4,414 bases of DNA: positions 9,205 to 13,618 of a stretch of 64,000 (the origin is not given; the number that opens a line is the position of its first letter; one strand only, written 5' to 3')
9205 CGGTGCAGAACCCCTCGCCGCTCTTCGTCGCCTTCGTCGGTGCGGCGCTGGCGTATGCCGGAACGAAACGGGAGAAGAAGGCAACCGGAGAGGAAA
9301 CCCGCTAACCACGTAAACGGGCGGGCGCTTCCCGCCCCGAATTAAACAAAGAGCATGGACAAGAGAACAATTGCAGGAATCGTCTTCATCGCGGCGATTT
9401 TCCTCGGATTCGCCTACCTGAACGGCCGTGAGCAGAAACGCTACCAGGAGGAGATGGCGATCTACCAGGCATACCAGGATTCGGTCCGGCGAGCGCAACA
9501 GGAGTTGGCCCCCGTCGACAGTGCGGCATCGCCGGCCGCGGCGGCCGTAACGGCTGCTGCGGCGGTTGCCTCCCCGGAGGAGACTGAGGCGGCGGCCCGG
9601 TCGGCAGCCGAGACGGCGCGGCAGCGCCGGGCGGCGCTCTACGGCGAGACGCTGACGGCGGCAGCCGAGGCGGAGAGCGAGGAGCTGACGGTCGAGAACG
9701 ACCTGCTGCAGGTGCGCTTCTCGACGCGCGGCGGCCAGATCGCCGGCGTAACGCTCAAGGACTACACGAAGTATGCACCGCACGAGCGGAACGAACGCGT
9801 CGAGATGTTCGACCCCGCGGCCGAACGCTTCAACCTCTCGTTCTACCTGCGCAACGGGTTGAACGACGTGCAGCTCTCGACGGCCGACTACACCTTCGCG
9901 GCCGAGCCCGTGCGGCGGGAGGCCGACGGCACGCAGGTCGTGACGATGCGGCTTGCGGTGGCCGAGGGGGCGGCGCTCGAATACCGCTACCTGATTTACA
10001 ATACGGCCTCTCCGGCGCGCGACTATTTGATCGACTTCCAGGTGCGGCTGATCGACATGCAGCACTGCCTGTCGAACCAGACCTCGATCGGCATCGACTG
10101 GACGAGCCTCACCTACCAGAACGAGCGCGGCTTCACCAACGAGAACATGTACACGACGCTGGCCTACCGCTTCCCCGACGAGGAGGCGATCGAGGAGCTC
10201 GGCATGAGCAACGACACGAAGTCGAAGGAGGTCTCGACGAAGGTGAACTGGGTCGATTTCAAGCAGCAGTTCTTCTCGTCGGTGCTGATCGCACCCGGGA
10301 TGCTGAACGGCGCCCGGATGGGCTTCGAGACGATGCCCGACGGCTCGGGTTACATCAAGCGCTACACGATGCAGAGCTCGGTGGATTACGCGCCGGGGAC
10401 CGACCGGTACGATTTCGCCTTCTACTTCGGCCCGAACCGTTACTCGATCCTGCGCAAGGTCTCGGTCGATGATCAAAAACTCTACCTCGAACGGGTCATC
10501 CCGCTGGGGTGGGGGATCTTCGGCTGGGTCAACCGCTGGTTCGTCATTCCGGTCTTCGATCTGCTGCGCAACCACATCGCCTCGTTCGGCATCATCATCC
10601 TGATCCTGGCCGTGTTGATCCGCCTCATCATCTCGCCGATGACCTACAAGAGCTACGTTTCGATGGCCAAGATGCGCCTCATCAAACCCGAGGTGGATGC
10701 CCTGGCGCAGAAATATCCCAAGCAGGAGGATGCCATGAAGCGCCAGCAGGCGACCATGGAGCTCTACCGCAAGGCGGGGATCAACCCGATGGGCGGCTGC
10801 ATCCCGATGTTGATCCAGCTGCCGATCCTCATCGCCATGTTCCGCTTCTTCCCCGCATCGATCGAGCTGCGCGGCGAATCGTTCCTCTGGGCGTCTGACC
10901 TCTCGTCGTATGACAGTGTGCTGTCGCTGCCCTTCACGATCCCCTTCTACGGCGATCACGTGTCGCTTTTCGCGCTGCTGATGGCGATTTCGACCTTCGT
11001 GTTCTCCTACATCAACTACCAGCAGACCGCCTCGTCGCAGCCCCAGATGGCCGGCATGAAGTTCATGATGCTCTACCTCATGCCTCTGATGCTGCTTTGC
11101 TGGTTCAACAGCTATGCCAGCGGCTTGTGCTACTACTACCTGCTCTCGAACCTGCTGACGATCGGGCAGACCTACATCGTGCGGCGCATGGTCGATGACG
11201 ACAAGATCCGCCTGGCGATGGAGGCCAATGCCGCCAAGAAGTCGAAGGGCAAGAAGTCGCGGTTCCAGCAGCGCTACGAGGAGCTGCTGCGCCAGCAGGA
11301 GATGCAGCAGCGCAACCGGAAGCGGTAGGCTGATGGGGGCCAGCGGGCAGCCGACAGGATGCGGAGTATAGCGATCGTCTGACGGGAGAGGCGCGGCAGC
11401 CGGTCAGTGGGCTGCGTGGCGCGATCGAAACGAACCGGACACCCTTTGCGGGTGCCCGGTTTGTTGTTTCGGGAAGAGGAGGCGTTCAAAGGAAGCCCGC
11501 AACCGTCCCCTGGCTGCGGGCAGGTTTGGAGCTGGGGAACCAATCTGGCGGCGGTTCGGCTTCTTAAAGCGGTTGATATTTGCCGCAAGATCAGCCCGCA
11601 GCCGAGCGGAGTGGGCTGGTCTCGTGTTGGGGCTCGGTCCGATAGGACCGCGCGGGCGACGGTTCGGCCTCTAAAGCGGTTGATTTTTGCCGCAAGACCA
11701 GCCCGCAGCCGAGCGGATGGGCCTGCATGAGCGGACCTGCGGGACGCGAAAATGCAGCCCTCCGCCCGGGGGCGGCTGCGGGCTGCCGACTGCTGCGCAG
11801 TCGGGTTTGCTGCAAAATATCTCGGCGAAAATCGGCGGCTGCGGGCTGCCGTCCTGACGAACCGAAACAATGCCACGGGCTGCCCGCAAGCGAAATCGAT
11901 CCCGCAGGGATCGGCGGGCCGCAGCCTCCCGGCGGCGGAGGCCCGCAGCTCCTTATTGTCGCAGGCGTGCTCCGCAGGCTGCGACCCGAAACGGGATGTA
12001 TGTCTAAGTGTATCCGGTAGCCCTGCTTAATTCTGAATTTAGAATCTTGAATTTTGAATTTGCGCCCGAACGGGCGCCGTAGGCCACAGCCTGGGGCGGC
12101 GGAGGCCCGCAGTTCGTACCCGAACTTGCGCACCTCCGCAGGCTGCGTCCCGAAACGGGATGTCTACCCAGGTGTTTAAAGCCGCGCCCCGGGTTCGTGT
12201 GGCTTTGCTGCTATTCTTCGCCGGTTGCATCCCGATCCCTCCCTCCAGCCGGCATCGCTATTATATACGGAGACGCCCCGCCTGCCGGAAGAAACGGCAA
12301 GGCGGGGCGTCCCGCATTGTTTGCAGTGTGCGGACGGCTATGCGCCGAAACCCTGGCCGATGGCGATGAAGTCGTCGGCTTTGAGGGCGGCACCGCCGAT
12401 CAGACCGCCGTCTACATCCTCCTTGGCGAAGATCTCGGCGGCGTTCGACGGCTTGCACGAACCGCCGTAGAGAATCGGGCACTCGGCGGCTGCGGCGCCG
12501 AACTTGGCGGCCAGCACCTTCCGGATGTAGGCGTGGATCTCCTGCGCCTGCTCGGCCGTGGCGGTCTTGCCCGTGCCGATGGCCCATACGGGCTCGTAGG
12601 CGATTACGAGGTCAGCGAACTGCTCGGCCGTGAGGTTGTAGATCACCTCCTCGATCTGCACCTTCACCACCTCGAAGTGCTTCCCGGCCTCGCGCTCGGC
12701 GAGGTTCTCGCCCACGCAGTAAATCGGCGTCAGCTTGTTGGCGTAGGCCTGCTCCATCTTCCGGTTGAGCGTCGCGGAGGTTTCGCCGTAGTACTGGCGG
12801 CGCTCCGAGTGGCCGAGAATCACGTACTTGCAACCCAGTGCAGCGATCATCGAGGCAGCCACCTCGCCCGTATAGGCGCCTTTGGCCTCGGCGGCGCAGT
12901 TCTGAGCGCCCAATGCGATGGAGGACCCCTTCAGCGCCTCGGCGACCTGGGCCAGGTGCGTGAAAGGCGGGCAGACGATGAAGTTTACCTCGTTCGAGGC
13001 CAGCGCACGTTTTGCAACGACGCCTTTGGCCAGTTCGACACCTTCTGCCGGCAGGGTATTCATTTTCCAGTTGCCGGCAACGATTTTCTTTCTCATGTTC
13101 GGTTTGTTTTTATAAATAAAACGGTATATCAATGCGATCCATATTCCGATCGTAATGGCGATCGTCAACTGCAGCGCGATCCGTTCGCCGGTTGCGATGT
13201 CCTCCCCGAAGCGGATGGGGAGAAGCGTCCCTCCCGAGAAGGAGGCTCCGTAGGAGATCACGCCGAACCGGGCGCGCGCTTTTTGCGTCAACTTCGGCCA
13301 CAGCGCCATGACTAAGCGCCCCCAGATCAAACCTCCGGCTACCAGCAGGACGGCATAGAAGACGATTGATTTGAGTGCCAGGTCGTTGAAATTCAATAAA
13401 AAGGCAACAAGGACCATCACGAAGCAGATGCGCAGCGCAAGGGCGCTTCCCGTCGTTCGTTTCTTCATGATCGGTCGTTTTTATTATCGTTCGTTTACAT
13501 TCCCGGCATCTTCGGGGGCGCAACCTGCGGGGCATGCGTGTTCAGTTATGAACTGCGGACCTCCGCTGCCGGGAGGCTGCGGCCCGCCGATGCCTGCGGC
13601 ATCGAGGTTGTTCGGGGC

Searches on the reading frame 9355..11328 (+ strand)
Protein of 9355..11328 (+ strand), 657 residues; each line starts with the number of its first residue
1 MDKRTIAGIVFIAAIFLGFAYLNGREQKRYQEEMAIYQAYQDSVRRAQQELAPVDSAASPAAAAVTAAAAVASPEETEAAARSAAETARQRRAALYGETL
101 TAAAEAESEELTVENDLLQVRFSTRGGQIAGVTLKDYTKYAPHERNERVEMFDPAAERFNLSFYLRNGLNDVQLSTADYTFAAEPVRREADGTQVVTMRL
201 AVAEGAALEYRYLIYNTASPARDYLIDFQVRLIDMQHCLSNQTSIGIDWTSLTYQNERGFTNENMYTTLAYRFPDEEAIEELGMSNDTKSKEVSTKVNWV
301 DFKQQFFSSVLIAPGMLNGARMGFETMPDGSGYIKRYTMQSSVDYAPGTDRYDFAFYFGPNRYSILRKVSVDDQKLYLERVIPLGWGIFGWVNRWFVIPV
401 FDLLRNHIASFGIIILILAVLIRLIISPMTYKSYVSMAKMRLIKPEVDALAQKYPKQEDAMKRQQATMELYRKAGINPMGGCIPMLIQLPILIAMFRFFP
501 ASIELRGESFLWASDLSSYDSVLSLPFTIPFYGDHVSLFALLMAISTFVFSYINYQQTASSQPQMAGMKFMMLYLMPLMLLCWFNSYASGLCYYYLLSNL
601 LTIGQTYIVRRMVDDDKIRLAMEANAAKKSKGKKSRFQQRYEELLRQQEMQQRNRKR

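Call 9: search_protein_families(library=ncbifam, proteins=[window:9355-11328:+])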
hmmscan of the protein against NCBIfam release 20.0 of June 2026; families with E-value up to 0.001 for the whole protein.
window:9355-11328:+ (657 aa): 22 families
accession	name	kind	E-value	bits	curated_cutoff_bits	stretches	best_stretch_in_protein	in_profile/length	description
NF002356.0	PRK01318.2-3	equivalog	1.8e-192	641.1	460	1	1-656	1-622/627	membrane protein insertase YidC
NF002359.0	PRK01318.2-6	equivalog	2.9e-162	541.2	600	1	2-656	7-623/624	membrane protein insertase YidC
NF002355.0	PRK01318.2-2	equivalog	2.4e-68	231.1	891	1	48-615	23-599/602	membrane protein insertase YidC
NF002352.0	PRK01318.1-3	equivalog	1.1e-59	203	447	1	52-617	32-556/562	membrane protein insertase YidC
NF002353.0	PRK01318.1-4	equivalog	9.4e-59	199.6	365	1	3-626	6-588/596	membrane protein insertase YidC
TIGR03592.1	yidC_oxa1_cterm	subfamily_domain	3.6e-53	180.5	84.3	1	410-611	1-191/191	membrane protein insertase YidC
NF002351.0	PRK01318.1-1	equivalog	1e-45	156.5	740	1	84-614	32-535/545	membrane protein insertase YidC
NF002357.0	PRK01318.2-4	equivalog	2.8e-45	155.1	479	1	334-626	266-529/532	membrane protein insertase YidC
NF002168.0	PRK01001.1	equivalog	8.1e-38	130.3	670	1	402-628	567-793/795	membrane protein insertase YidC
NF002803.0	PRK02944.1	equivalog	2.3e-34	119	377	1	393-610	37-241/255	YidC family membrane integrase SpoIIIJ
NF002354.0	PRK01318.2-1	equivalog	1.8e-29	102.7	1094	1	355-618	305-539/548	membrane protein insertase YidC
NF002358.0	PRK01318.2-5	equivalog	1e-28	100.5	605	1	400-614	330-540/545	membrane protein insertase YidC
NF002350.0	PRK01315.1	equivalog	5.5e-27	94.7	282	1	381-652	12-301/329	membrane protein insertase YidC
TIGR03593.1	yidC_nterm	equivalog_domain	3.1e-26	92.8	58.25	1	2-387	1-344/363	membrane protein insertase YidC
NF002734.0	PRK02654.1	equivalog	2.5e-22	79.3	324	1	390-497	6-114/384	membrane protein insertase YidC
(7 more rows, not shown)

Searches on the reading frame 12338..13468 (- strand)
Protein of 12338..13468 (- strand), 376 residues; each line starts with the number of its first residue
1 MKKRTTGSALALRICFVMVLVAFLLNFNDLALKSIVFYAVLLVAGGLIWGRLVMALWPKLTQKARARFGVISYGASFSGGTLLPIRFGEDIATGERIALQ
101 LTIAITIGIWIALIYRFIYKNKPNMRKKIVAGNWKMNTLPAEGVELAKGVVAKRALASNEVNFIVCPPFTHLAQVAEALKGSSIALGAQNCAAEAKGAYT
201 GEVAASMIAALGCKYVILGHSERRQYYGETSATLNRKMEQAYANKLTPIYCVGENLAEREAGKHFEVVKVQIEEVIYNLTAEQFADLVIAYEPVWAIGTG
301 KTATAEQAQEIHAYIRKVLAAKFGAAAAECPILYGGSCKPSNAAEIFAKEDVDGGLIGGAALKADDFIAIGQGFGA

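Call 9: search_protein_families(library=ncbifam, proteins=[window:12338-13468:-])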
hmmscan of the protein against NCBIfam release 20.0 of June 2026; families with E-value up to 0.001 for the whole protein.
window:12338-13468:- (376 aa): 9 families
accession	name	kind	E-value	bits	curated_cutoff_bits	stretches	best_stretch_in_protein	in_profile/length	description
NF010569.0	PRK13962.1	equivalog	1.6e-93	314.1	883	1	121-371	392-641/645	bifunctional phosphoglycerate kinase/triosephosphate isomerase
NF000722.0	PRK00042.2-1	equivalog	1.2e-66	224.6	293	1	126-370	2-244/256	triose-phosphate isomerase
TIGR00419.1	tim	equivalog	1.3e-54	185.5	130.6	1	129-365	1-228/228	triose-phosphate isomerase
NF011163.0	PRK14565.1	equivalog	3.7e-53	180.7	298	1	129-370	4-230/240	triosephosphate isomerase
NF000728.0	PRK00042.3-2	equivalog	4.5e-51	173.6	255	1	129-370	2-225/231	triose-phosphate isomerase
NF012036.0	PRK15492.1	equivalog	1.4e-48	165.5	509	1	126-370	3-254/261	triosephosphate isomerase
NF011497.0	PRK14905.1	equivalog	2.4e-43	148.8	485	1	125-370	2-255/357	triosephosphate isomerase/PTS system glucose/sucrose-specific transporter subunit IIB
NF000729.0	PRK00042.3-3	equivalog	2.3e-34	119.3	309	1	184-370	54-230/234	triose-phosphate isomerase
NF003302.0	PRK04302.1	subfamily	7.6e-13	48.7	132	1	129-261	5-129/223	triose-phosphate isomerase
